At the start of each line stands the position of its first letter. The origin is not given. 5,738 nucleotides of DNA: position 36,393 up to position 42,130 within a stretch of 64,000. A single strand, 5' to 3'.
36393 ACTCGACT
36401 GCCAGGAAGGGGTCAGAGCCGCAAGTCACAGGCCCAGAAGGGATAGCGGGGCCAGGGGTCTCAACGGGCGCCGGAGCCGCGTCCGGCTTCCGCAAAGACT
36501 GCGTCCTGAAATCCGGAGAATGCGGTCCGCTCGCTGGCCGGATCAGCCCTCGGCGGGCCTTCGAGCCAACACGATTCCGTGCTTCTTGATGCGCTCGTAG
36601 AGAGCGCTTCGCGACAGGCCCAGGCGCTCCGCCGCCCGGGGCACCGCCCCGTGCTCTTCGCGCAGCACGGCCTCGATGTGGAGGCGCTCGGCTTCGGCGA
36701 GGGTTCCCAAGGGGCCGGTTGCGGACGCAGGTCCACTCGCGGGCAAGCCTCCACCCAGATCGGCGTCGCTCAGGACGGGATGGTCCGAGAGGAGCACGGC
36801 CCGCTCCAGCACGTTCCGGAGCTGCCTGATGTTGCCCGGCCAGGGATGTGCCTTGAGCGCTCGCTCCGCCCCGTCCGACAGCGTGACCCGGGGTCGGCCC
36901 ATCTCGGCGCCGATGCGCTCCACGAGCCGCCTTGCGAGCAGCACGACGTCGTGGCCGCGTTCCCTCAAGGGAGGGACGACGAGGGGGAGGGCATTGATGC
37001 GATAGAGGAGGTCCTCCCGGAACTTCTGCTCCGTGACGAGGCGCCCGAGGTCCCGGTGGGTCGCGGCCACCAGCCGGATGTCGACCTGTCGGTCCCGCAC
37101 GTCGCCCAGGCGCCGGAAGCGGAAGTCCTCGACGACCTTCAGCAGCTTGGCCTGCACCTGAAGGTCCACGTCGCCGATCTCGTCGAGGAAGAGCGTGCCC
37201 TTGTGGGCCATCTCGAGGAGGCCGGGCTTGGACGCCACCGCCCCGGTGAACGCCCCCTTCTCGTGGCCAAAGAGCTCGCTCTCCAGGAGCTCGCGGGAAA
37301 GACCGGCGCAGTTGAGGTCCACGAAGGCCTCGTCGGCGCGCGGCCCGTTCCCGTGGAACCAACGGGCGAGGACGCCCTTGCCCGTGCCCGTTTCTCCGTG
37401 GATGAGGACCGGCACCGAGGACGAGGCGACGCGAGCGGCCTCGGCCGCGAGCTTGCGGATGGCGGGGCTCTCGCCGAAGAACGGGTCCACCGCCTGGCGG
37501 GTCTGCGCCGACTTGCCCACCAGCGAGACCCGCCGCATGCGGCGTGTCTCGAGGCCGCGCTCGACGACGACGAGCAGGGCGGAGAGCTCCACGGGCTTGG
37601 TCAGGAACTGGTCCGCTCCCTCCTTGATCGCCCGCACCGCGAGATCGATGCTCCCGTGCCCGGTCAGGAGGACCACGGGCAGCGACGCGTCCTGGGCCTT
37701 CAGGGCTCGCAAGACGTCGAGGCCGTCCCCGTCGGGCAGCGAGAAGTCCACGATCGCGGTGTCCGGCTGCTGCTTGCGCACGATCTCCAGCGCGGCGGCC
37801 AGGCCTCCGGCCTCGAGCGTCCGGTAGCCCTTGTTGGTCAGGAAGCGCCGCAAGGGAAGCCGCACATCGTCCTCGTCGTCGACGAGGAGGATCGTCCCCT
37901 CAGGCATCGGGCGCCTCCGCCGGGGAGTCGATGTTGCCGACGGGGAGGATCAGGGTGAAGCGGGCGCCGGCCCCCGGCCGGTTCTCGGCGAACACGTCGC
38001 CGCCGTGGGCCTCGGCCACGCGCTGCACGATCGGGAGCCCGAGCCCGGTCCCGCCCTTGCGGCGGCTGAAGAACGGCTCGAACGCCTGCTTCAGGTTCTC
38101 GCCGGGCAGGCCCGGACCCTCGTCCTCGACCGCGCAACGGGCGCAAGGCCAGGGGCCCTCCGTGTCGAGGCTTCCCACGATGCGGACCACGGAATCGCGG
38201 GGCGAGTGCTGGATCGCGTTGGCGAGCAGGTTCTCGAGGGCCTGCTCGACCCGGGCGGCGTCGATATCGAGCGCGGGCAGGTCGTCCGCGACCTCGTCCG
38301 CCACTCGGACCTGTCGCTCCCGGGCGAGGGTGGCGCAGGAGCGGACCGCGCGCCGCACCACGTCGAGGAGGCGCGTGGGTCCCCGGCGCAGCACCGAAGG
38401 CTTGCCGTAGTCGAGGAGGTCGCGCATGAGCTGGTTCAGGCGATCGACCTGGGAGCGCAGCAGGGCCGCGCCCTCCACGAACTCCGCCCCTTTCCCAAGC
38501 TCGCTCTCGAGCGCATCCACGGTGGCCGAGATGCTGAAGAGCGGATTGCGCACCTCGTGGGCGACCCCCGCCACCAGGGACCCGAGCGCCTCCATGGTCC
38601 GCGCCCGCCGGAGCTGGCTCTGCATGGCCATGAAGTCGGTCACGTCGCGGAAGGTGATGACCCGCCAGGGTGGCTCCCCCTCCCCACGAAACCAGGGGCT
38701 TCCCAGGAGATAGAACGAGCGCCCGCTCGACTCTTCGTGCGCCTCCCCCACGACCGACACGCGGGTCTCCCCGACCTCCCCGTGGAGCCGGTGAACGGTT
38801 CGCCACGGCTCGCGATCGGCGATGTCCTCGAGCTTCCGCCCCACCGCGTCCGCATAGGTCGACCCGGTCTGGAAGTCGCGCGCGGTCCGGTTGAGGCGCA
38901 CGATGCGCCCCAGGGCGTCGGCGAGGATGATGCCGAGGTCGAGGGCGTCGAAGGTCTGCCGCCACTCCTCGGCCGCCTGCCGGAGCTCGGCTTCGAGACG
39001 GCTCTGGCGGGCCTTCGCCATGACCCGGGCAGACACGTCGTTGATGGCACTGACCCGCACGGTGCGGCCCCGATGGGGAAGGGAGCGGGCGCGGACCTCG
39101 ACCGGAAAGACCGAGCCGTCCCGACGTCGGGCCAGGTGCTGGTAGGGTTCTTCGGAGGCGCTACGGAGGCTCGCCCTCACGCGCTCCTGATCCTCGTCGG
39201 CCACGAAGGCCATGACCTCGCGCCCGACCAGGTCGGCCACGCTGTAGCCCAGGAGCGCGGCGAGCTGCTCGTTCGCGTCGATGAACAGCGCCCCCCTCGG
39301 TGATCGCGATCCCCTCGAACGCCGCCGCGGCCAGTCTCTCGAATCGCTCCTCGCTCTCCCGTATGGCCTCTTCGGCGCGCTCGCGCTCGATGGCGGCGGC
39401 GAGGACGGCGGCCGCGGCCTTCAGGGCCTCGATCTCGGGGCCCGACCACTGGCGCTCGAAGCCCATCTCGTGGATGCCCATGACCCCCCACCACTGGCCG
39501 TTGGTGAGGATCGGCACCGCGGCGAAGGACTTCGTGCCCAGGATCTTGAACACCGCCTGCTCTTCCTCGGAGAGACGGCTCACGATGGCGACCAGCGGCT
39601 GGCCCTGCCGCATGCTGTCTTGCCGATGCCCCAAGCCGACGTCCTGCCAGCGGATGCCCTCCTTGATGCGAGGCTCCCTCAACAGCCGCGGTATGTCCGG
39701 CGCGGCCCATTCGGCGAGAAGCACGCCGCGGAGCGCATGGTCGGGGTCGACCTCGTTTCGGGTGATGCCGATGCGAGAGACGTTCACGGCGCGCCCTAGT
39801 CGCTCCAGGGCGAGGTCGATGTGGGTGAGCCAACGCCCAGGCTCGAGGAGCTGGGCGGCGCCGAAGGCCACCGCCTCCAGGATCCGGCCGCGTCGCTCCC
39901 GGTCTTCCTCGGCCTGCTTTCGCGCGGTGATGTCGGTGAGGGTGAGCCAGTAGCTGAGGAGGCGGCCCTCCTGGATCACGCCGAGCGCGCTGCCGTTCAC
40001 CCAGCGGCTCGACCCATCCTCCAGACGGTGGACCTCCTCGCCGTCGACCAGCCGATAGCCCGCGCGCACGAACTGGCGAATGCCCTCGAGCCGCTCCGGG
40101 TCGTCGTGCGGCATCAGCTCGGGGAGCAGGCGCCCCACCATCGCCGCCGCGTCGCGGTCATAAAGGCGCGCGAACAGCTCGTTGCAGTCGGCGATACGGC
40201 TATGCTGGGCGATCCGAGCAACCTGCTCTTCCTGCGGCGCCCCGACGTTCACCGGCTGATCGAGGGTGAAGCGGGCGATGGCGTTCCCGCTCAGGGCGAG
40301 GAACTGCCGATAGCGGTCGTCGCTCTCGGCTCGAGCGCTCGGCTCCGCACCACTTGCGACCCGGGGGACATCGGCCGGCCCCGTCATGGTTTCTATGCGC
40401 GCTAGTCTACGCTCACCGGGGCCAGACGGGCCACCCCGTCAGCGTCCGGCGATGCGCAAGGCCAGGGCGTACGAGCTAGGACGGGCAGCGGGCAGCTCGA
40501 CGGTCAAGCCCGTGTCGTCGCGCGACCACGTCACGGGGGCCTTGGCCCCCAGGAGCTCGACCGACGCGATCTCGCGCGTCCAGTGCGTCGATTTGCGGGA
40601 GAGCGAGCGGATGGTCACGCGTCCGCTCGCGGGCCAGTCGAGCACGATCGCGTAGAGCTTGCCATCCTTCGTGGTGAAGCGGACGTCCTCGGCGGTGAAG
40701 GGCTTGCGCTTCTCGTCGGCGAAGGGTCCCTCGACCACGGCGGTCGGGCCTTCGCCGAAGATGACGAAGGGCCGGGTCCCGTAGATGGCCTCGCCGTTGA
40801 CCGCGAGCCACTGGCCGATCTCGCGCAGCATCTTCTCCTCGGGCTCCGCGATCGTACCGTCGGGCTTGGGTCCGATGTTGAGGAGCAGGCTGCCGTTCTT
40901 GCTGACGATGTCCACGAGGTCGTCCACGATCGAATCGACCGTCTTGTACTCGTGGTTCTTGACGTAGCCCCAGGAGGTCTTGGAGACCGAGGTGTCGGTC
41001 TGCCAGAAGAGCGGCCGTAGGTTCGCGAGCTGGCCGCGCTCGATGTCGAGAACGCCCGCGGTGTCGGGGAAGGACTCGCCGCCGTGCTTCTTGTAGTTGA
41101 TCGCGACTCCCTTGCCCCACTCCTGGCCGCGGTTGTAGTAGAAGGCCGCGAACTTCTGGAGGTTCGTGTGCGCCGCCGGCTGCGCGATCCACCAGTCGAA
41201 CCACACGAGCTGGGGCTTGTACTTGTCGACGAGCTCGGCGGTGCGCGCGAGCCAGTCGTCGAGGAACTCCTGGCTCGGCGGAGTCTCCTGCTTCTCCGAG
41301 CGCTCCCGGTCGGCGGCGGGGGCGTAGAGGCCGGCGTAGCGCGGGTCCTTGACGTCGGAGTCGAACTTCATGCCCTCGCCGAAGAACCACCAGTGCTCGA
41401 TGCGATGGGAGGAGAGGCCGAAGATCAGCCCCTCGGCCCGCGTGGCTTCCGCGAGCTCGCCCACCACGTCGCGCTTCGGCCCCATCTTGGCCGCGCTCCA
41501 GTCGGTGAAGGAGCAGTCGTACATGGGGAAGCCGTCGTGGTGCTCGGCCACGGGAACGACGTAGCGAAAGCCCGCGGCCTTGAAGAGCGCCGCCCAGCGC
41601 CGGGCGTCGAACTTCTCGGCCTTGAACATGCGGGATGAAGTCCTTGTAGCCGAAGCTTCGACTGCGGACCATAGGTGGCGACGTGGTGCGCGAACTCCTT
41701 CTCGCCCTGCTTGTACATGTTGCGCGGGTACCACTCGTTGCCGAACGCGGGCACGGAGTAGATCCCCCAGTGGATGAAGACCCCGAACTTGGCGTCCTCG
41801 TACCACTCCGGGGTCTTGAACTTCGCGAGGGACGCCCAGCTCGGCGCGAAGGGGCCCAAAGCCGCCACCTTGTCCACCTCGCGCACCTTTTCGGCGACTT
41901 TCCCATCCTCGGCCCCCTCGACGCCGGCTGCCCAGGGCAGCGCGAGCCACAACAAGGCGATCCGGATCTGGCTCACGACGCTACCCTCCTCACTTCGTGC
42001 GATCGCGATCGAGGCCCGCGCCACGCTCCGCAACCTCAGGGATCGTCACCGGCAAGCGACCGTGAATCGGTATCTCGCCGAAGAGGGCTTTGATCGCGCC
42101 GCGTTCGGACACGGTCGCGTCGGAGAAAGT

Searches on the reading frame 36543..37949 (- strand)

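Call 77: search_protein_families(library=pfam, proteins=[window:36543-37949:-], max_evalue=0.001)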
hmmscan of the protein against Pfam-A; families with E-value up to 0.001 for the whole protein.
window:36543-37949:- (468 aa): 7 families
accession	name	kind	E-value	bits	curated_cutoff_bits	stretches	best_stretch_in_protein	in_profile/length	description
PF00158.32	Sigma54_activat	-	1.5e-62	210.6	20.2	1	158-323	2-167/168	Sigma-54 interaction domain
PF00072.30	Response_reg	-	4.3e-27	94.9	30.2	1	20-129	1-110/111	Response regulator receiver domain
PF25601.1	AAA_lid_14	-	1.3e-19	70.2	27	1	329-402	1-74/87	AAA+ ATPase lid domain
PF14532.12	Sigma54_activ_2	-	4.2e-18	66.4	25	1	158-328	1-138/138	Sigma-54 interaction domain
PF02954.25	HTH_8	-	6.1e-11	42.3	22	1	416-457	1-42/42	Bacterial regulatory protein, Fis family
PF01078.27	Mg_chelatase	-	3.3e-05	23.8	20.3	0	236-276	93-133/207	Magnesium chelatase, subunit ChlI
PF13191.12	AAA_16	-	0.00053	21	32.6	0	157-233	2-85/167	AAA ATPase domain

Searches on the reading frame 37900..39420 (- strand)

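Call 77: search_protein_families(library=pfam, proteins=[window:37900-39420:-], max_evalue=0.001)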
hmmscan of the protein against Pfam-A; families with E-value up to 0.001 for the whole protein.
window:37900-39420:- (506 aa): 8 families
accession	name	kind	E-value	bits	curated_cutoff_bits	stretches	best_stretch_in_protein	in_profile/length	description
PF02518.31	HATPase_c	-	1.8e-24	86.7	26.4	1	387-494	2-109/111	Histidine kinase-, DNA gyrase B-, and HSP90-like ATPase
PF13426.13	PAS_9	-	9.9e-17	61.6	27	1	46-130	13-102/103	PAS domain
PF00512.31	HisKA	-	3.6e-11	43.4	26.9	1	279-340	2-62/66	His Kinase A (phospho-acceptor) domain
PF08448.16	PAS_4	-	3.7e-09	37.2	23.1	1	157-263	1-108/110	PAS fold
PF08447.18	PAS_3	-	6.7e-09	36.3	25.6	1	47-126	2-88/89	PAS fold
PF00989.32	PAS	-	1.7e-07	31.7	22.6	0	47-119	24-101/113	PAS fold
PF13188.13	PAS_8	-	2.9e-06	27.4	21.8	0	153-182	3-32/65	PAS domain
PF13581.12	HATPase_c_2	-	7.1e-06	26.5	27.4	1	371-470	22-110/127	Histidine kinase-like ATPase domain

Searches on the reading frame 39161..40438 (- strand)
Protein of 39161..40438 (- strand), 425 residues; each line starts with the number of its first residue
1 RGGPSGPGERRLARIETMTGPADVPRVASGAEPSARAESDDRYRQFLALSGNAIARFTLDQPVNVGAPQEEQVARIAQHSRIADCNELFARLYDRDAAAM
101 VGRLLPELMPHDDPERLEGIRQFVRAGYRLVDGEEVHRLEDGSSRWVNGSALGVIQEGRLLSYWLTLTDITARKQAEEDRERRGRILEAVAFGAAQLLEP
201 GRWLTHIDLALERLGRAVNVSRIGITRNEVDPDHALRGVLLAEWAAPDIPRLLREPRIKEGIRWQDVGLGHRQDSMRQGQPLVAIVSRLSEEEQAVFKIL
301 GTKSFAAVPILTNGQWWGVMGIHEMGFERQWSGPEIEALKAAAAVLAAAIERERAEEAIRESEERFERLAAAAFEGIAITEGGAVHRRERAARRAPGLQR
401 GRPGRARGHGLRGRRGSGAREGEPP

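Call 77: search_protein_families(library=pfam, proteins=[window:39161-40438:-], max_evalue=0.001)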
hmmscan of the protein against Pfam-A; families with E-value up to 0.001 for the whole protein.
window:39161-40438:- (425 aa): 4 families
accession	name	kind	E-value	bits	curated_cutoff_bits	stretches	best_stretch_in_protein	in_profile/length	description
PF01590.32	GAF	-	9.9e-12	46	22.4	1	208-350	7-133/133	GAF domain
PF08448.16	PAS_4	-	8e-08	32.9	23.1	1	77-175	12-110/110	PAS fold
PF13426.13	PAS_9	-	1.9e-07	31.7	27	1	78-172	9-103/103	PAS domain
PF00989.32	PAS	-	6.6e-05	23.3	22.6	1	81-170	22-113/113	PAS fold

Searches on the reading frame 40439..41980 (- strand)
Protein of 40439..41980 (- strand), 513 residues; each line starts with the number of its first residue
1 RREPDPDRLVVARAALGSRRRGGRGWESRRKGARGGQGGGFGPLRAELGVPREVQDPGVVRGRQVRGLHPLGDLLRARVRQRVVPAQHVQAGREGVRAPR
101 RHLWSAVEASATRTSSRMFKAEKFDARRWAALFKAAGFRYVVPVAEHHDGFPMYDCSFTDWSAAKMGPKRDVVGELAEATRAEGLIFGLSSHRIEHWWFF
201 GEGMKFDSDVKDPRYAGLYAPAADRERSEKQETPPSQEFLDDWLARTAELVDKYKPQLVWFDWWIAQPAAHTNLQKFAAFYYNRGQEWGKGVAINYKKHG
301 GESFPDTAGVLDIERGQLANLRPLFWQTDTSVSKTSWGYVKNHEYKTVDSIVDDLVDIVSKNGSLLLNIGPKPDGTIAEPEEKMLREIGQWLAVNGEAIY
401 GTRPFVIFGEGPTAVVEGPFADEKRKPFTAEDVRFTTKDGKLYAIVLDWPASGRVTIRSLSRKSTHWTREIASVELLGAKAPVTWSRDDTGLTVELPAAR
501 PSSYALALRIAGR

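Call 77: search_protein_families(library=pfam, proteins=[window:40439-41980:-], max_evalue=0.001)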
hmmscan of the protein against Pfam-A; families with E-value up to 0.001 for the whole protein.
window:40439-41980:- (513 aa): 2 families
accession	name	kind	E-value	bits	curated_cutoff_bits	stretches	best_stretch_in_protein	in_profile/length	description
PF01120.23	Alpha_L_fucos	-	4.4e-74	250.4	25.2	1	117-397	87-345/345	Alpha-L-fucosidase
PF16757.11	Fucosidase_C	-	1.7e-14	54.5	25.6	1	428-507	4-84/88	Alpha-L-fucosidase C-terminal domain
